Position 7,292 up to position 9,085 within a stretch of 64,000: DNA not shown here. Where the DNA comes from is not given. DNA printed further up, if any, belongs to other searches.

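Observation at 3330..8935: Crp/Fnr-linked operon combining a FrdX-like ferredoxin, a NapH-like polyferredoxin, an HAO-family octahaem cytochrome and a 3-TM hexahaem cytochrome: a candidate uncharacterised respiratory or detoxifying module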

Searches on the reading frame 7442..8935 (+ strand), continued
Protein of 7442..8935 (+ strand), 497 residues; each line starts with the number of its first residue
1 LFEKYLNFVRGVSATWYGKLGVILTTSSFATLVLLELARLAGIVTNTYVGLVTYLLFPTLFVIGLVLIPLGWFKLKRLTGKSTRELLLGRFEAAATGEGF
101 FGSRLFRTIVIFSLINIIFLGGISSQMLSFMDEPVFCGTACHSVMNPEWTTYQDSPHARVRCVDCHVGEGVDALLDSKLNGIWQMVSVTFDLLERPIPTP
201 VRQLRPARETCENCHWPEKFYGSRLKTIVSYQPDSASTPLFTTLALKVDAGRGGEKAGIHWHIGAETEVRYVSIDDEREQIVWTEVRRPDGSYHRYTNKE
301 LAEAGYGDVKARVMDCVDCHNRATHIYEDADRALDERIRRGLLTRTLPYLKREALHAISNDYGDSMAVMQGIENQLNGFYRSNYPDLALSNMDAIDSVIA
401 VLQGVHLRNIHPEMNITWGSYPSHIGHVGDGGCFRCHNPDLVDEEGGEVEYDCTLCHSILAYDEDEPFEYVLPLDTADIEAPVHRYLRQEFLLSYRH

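Call 70: find_encoding_contigs(protein=P0121, flank=3000, max_places=3)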
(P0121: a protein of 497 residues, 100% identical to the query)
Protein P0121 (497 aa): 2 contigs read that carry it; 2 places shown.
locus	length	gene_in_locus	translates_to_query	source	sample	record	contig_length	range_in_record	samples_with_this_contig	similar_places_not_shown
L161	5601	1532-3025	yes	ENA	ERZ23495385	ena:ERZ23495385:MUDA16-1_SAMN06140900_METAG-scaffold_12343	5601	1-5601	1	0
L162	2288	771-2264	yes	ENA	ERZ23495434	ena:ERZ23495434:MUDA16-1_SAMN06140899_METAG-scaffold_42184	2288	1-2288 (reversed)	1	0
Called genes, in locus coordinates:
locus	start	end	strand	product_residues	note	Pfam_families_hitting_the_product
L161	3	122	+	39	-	?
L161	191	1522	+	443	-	PF14522:Cytochrome_C7 (faint), PF14537:Cytochrom_c3_2 (faint), PF13447:Multi-haem_cyto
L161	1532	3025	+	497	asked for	PF03264:Cytochrom_NNT (weak)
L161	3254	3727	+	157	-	PF04361:DUF494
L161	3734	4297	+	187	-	PF02441:Flavoprotein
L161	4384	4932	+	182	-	PF04127:DFP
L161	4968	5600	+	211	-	?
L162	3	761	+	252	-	?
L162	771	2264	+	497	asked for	PF03264:Cytochrom_NNT (weak)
